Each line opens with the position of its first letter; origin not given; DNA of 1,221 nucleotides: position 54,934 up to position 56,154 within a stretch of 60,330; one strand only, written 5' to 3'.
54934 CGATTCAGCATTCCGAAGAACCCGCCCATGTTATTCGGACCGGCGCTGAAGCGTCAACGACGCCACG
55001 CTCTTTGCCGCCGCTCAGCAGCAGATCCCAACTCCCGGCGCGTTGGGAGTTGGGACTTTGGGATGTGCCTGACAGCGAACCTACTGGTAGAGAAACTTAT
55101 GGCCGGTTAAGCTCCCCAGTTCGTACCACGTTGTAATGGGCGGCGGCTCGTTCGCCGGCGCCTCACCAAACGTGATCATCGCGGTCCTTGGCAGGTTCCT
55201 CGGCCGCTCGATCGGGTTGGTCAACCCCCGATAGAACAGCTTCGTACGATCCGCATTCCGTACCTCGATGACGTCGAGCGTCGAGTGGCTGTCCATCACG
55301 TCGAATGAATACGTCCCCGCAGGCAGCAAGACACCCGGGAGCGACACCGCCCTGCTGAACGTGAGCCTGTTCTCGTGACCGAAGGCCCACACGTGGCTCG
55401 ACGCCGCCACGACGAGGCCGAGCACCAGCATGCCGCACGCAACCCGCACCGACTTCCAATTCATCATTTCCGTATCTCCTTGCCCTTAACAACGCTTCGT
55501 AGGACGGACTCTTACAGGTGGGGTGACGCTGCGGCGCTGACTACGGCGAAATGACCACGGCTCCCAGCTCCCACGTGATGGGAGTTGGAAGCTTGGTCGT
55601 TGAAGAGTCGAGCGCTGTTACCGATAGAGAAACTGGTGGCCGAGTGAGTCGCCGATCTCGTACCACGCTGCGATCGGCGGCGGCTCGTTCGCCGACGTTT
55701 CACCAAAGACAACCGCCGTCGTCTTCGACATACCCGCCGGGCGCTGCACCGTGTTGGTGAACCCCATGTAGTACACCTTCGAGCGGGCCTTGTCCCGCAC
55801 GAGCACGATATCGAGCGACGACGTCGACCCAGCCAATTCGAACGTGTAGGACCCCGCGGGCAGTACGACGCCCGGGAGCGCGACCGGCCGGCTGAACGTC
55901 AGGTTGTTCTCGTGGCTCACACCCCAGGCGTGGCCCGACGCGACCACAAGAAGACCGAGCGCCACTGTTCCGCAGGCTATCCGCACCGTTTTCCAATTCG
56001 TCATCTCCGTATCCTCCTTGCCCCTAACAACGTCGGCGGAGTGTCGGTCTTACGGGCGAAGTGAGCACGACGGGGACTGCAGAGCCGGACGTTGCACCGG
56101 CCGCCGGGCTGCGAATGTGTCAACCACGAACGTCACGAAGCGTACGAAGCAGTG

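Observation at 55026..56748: Three tandem exported paralogs, each a self-contained unit with a shared ECF-like promoter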

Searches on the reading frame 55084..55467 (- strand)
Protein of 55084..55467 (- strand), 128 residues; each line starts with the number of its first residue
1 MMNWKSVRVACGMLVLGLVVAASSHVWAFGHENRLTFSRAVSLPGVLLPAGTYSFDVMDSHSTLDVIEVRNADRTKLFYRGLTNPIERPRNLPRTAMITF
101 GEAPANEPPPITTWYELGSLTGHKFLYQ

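Call 4: search_protein_families(library=pfam, proteins=[window:55084-55467:-], max_evalue=1)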
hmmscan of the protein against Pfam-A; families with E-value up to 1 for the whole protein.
window:55084-55467:- (128 aa): 1 family
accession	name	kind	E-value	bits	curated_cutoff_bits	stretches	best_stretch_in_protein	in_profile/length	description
PF11138.13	DUF2911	-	0.014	15.7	27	1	23-75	36-90/145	Protein of unknown function (DUF2911)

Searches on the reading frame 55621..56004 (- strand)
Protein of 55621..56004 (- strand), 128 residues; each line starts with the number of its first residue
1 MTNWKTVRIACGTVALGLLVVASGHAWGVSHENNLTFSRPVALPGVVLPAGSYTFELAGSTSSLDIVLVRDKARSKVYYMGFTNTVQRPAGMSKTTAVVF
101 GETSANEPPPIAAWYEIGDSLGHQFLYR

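Call 4: search_protein_families(library=pfam, proteins=[window:55621-56004:-], max_evalue=1)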
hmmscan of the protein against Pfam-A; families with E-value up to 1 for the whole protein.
window:55621-56004:- (128 aa): 1 family
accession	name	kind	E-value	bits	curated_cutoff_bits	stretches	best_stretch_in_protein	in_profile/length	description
PF11138.13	DUF2911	-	0.06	13.6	27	1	24-77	37-92/145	Protein of unknown function (DUF2911)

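Call 10: find_homologous_proteins(query=window:55621-56004:-)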
Query window:55621-56004:- (128 aa): 354 proteins with E <= 0.001 among 376 candidates; the best 120 are listed.
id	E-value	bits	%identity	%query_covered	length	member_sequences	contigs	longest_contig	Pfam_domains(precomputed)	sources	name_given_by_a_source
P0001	2.8e-78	278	98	100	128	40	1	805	-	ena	-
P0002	4.2e-77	274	98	100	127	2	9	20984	-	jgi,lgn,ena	jgi:hypothetical protein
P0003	1.6e-76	272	98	100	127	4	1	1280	-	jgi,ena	-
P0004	2.2e-72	259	91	99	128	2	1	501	-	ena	-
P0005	7.3e-71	254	91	100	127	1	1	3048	-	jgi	jgi:hypothetical protein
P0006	1.3e-70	253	87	100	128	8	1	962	-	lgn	-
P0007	3.0e-67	242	84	100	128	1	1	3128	-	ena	-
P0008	2.1e-66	240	84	100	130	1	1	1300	-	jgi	jgi:hypothetical protein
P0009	2.4e-65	236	83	100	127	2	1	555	-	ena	-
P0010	1.9e-64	233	80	100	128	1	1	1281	-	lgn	-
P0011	5.3e-64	232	80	100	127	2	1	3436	-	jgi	jgi:hypothetical protein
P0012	2.0e-62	227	77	100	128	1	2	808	-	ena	-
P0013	3.5e-62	226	82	95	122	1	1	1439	-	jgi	jgi:hypothetical protein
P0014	6.3e-62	225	77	100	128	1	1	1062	-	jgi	jgi:hypothetical protein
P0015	8.5e-62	225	88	90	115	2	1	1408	-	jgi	jgi:hypothetical protein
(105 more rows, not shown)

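Call 13: find_related_loci(query=A3, collection=genome_contigs, flank=4000)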
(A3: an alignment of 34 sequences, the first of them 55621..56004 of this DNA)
Query A3 (128 aa) in genome_contigs; peptide patterns used: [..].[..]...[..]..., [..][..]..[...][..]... (x = any residue, [..] = any of these).
62 stretches matched a pattern; 10 encode a relative of the query (tblastn E <= 1e-3); 10 distinct loci.
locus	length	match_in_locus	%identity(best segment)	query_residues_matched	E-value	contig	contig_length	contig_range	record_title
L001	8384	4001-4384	94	1-128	9e-82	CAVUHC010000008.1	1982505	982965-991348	MAG: uncultured Acidobacteriota bacterium isolate MFD02242.bin.2.68 genome assembly, contig: contig_948, whole genome sh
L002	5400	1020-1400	74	1-127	2e-66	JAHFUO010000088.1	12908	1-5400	MAG: Acidobacteria bacterium isolate nzgw81 NODE_7250_length_12909_cov_5.973882, whole genome shotgun sequence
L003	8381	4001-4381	59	1-128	2e-49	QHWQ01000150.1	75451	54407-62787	MAG: Acidobacteria bacterium isolate gp6 AA39 14_1009_09_20cm_scaffold_979_curated, whole genome shotgun sequence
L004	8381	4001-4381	60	1-128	2e-46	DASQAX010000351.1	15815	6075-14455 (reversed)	MAG TPA_asm: Vicinamibacterales bacterium isolate SMAG_U11656 k141_1911721, whole genome shotgun sequence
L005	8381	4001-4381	60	1-128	1e-44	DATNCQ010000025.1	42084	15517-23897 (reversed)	MAG TPA_asm: Vicinamibacterales bacterium isolate SMAG_U11218 k141_3707511, whole genome shotgun sequence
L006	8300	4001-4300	62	27-127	3e-42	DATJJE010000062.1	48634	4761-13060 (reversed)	MAG TPA_asm: Vicinamibacterales bacterium isolate SMAG_U15557 k141_5003489, whole genome shotgun sequence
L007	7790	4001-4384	50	1-128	1e-34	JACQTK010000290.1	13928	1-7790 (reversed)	MAG: Acidobacteria bacterium isolate NC_groundwater_1409_Ag_S-0.65um_68_39 S_p65_S5_coassembly_k141_5203681, whole genom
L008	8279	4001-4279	45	34-127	2e-22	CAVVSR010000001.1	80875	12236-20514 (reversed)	MAG: uncultured Acidobacteriota bacterium isolate MFD02840.bin.1.3 genome assembly, contig: contig_116279, whole genome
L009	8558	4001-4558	44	33-127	1e-21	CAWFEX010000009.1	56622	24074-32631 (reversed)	MAG: uncultured Acidobacteriota bacterium isolate MFD05567.bin.1.209 genome assembly, contig: contig_32871, whole genome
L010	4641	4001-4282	45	35-127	1e-15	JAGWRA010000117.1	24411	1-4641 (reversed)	MAG: Acidobacteriota bacterium isolate REEB315 k141_1807304, whole genome shotgun sequence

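Call 21: search_protein_families(library=pfam, proteins=[L004:2337-2936:-, L004:4473-5261:-], max_evalue=0.01)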
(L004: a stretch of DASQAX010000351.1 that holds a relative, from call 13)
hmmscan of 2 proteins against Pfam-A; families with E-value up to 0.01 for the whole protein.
L004:2337-2936:- (199 aa): 3 families
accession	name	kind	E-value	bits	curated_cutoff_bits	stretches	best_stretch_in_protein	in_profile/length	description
PF04542.20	Sigma70_r2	-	3.6e-09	36.7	24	1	34-107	1-70/71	Sigma-70 region 2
PF08281.18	Sigma70_r4_2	-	2.3e-06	27.6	25.7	1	136-189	2-54/54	Sigma-70, region 4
PF04545.22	Sigma70_r4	-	0.0022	17.9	24.1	1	141-172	1-32/50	Sigma-70, region 4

L004:4473-5261:- (262 aa): 4 families
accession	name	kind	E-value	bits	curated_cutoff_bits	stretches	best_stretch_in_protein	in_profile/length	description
PF02276.23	CytoC_RC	-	6.5e-13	49.2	22.4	1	87-166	90-164/310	Photosynthetic reaction centre cytochrome C subunit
PF23914.1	TPR_CcmH_CycH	-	0.0011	19.3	42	1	205-257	40-92/158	Cytochrome c-type biogenesis protein H TPR domain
PF13181.12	TPR_8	-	0.0018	18.7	25.7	1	215-246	1-32/34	Tetratricopeptide repeat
PF00515.34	TPR_1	-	0.0091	16.2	27.8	0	225-248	11-34/34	Tetratricopeptide repeat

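Call 27: predict_structure(alignment_id=A3)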
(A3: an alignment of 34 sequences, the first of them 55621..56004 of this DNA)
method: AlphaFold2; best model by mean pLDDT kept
length: 128 residues; sequences in the alignment: 34
mean_pLDDT: 83.5   pTM: 0.69
mean pLDDT of the five models: 83.5, 81.5, 80.7, 80.1, 67.8
residues with pLDDT >= 90: 85; 70-90: 11; 50-70: 24; < 50: 8
segments of 3 or more residues with pLDDT < 50: 22-28
pLDDT, mean of each block of 10 residues (from residue 1): 53 54 50 95 97 89 86 94 94 96 93 95 90
secondary structure, 60 per line:
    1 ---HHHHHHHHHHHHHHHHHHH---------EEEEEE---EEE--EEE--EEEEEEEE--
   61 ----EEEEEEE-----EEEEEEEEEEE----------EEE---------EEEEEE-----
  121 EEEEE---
elements in order: H4-22 E32-37 E41-43 E46-48 E51-58 E65-71 E77-87 E98-100 E110-115 E121-125

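Call 30: search_protein_families(library=ncbifam, proteins=[L004:2337-2936:-, window:55621-56004:-], max_evalue=0.01)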
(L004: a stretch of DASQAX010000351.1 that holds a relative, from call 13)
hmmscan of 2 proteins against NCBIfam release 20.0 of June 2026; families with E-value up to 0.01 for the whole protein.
L004:2337-2936:- (199 aa): 47 families (the best 25 are shown)
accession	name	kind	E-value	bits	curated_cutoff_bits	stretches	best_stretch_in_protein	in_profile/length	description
TIGR02937.1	sigma70-ECF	superfamily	4.1e-23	81.8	42.9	1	30-194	2-162/165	sigma-70 family RNA polymerase sigma factor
TIGR02984.1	Sig-70_plancto1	subfamily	1.6e-21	76.7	183.75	2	111-193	107-188/189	RNA polymerase sigma-70 factor, Planctomycetaceae-specific subfamily 1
NF007230.0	PRK09648.1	subfamily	4.4e-21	75.5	209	1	18-196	15-192/195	RNA polymerase sigma factor ShbA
TIGR02983.1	SigE-fam_strep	subfamily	4.8e-13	49.3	141.55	1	58-194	31-159/162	SigE family RNA polymerase sigma factor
NF009165.0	PRK12512.1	equivalog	5e-13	49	198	1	15-194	8-180/184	RNA polymerase sigma factor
TIGR02952.1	Sig70_famx2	equivalog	2.6e-12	47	206.45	1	58-191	36-168/170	ECF subfamily RNA polymerase sigma factor, BldN family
NF004113.0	PRK05602.1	equivalog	3.4e-11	43.1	208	1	13-194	29-202/211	RNA polymerase sigma factor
NF009191.0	PRK12539.1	subfamily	2.5e-10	40.2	171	1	18-194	10-180/185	sigma-70 family RNA polymerase sigma factor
TIGR02989.1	Sig-70_gvs1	subfamily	2.1e-09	37.5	124.55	1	58-189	26-154/158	RNA polymerase sigma-70 factor, Rhodopirellula/Verrucomicrobium family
TIGR02985.1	Sig70_bacteroi1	subfamily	2.2e-09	37.7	126.4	1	60-193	28-162/162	RNA polymerase sigma-70 factor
NF009166.1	PRK12513.1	equivalog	5.7e-08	32.7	206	1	18-172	11-166/193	RNA polymerase sigma factor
NF009192.0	PRK12540.1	equivalog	7.5e-08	32.2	307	1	60-197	32-163/182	RNA polymerase sigma factor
NF007216.0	PRK09638.1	equivalog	1.4e-07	31.4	194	1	18-194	7-175/180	RNA polymerase sigma factor SigY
NF058625.1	sigma_PG0214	equivalog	1.6e-07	31.2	130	1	59-194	30-162/170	GFO_1088 family ECF-type sigma factor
NF009169.0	PRK12516.1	equivalog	4.2e-07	29.6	321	1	38-198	19-169/188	RNA polymerase sigma factor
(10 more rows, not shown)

window:55621-56004:- (128 aa): 0 families

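Call 31: fold_search(model_id=the predicted structure, library=pdb)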
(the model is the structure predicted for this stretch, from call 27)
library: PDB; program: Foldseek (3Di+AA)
matches with E <= 10: 86; with E <= 0.001: 0
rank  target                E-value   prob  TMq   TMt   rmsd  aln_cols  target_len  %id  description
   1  2iyb_A                6.4e-01  0.23  0.27  0.30  10.4       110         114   12  Structure of complex between the 3rd LIM domain of TES and the EVH1 domain of Mena (released 2007-10-16)
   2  5n9c_A                6.4e-01  0.21  0.27  0.30  10.1       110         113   13  ENAH EVH1 in complex with Ac-[2-Cl-F]-PP-[ProM-1]-OH (released 2017-06-14)
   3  3wyf_E                8.8e-01  0.21  0.28  0.26  10.5       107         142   11  Crystal structure of Xpo1p-Yrb2p-Gsp1p-GTP complex (released 2014-11-12)
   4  4my6_B                8.8e-01  0.20  0.28  0.31   9.7       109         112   12  EnaH-EVH1 in complex with peptidomimetic low-molecular weight inhibitor Ac-[2-Cl-F]-[ProM-2]-[ProM-1]-OH (released 2014-10-15)
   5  7lxe                  1.0e+00  0.18  0.26  0.27  10.5       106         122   11  ENAH EVH1 domain bound to peptide from ABI1 (released 2022-01-19)
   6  5n9p_A                1.1e+00  0.28  0.30  0.35   9.9       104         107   10  ENAH EVH1 in complex with Ac-[2-Cl-F]-PP-[ProM-1]-NH2 (released 2017-06-14)
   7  4my6_A                1.3e+00  0.18  0.29  0.33   9.9       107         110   11  EnaH-EVH1 in complex with peptidomimetic low-molecular weight inhibitor Ac-[2-Cl-F]-[ProM-2]-[ProM-1]-OH (released 2014-10-15)
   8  1evh_A                1.3e+00  0.15  0.26  0.30  10.1       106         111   11  EVH1 DOMAIN FROM MURINE ENABLED IN COMPLEX WITH ACTA PEPTIDE (released 1999-05-21)
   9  5naj_B                1.5e+00  0.21  0.28  0.32   8.2        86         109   13  ENAH EVH1 in complex with Ac-[2-Cl-F]-[ProM-1]-[ProM-1]-OH (released 2017-05-24)
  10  3oan                  1.6e+00  0.20  0.29  0.32   7.7        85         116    9  Crystal structure of the Ran Binding Domain From The Nuclear Complex Component Nup2 From Ashbya Gossypii (released 2010-08-18)
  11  5naj_C                1.7e+00  0.15  0.29  0.32   9.4       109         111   14  ENAH EVH1 in complex with Ac-[2-Cl-F]-[ProM-1]-[ProM-1]-OH (released 2017-05-24)
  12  5v1y_A                1.9e+00  0.30  0.35  0.39   9.6       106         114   10  Crystal structure of the ternary RPN13 PRU-RPN2 (940-953)-ubiquitin complex (released 2017-05-03)
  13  7mny_H                2.2e+00  0.06  0.23  0.23  10.5       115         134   10  Crystal Structure of Nup358/RanBP2 Ran-binding domain 3 in complex with Ran-GPPNHP (released 2022-06-15)
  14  1xod_B                2.4e+00  0.12  0.28  0.30  11.1       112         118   13  Crystal structure of X. tropicalis Spred1 EVH-1 domain (released 2005-01-25)
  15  3ugv_A                2.5e+00  0.05  0.13  0.05  13.9        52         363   13  Crystal structure of an enolase from alpha pretobacterium bal199 (EFI TARGET EFI-501650) with bound MG (released 2011-11-23)
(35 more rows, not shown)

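Call 33: search_solved_structures(query=A3, max_evalue=10)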
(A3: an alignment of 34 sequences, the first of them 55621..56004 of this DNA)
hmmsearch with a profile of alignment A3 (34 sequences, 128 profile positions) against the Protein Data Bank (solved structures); distinct sequences matched with E-value up to 10: 8.
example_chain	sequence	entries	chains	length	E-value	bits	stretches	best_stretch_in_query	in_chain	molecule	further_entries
1ri6_A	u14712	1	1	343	0.55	13.4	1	23-49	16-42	putative isomerase ybhE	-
8rk3_a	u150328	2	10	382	0.74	13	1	12-53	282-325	DUF2793 domain-containing protein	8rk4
6x5v_A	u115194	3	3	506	1.1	12.4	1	33-83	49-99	Antifreeze protein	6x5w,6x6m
6x6q_A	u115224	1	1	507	1.1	12.4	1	33-83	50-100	Antifreeze protein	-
5k8g_A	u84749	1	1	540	1.3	12.2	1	33-83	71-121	Antifreeze protein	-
1iw7_E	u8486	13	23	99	1.7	11.8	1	55-96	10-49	RNA polymerase omega subunit | DNA-directed RNA polymerase omega chain | RNA polymerase omega chain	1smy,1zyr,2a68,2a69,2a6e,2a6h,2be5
2o5i_E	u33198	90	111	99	1.8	11.7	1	55-96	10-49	DNA-directed RNA polymerase omega chain | DNA-directed RNA polymerase subunit omega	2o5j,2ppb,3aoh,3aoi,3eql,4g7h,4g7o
8hsg_K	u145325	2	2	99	1.8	11.7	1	55-96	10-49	DNA-directed RNA polymerase subunit omega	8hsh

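Call 34: find_related_loci(query=A3, collection=metagenome_contigs, flank=6000)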
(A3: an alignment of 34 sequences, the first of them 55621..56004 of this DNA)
Query A3 (128 aa) in metagenome_contigs; peptide patterns used: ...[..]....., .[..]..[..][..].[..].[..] (x = any residue, [..] = any of these).
588 stretches matched a pattern; 263 encode a relative of the query (tblastn E <= 1e-3); the best 80 are kept; 80 distinct loci.
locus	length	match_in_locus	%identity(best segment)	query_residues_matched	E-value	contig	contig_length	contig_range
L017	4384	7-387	98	1-128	3e-82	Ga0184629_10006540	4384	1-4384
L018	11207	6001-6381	98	1-128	3e-82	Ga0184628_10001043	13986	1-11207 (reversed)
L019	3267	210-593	92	1-128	1e-80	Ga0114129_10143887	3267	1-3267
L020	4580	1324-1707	91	1-128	1e-78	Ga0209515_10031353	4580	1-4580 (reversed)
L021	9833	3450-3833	91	1-128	4e-78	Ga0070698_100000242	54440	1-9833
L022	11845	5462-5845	91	1-128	4e-78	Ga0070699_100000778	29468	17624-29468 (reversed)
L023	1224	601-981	84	1-128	3e-76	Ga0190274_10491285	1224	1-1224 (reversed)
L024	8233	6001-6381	79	1-128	1e-69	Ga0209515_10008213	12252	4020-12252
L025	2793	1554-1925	82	3-127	3e-69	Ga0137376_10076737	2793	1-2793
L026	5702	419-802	70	1-128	4e-58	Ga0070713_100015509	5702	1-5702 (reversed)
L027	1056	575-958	70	1-128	6e-61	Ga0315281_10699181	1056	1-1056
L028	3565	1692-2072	67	1-128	1e-55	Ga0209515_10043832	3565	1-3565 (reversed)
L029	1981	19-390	69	1-127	3e-56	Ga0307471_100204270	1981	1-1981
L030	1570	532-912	66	1-128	2e-55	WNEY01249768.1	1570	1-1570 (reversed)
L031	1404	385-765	65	1-128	8e-56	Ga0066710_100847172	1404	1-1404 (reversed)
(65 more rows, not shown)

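Call 39: search_protein_representatives(alignment_id=A3)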
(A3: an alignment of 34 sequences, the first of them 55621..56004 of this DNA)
Query: 34 sequences, 128 profile positions. Proteins with E-value up to 0.001 (for the whole library): 2672; up to 1e-10: 999; up to 1e-30: 12. The best 150 are listed.
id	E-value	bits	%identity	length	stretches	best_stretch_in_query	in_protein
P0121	1.1e-58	213.0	-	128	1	1-128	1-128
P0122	2.9e-39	150.1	-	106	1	1-101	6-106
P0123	4.6e-39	149.5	-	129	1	3-127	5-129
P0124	5.1e-35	136.4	-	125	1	1-100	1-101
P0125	1.1e-34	135.4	-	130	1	1-128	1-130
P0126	1.4e-32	128.6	-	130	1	1-128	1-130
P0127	1.7e-32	128.3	-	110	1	41-127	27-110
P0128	1.8e-32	128.2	-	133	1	1-128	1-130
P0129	9.7e-32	125.8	-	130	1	7-128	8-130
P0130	1.3e-31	125.4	-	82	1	46-127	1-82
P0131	2.6e-31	124.4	-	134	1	6-127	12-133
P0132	4.1e-31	123.8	-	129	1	5-128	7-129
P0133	1.3e-30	122.2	-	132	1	5-128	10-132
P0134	3.9e-30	120.6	-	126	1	5-127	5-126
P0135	7.9e-30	119.6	-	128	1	1-127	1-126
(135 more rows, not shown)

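Call 41: search_protein_families(library=pfam, alignment_id=A4, max_evalue=0.01)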
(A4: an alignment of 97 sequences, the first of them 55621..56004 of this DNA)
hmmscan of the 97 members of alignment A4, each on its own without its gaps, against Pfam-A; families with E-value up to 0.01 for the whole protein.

A. member 1, window:55621-56004:- (128 aa): 0 families

B. families by the number of members that match (of 97 scanned): 3 families
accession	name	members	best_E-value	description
PF11138.13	DUF2911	6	0.003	Protein of unknown function (DUF2911)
PF06016.17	Reovirus_L2_8th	1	0.0038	Reovirus core-spike protein lambda-2 (L2), C-terminal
PF23503.1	Microp_apicomplexa_5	1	0.01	Apicomplexa small protein domain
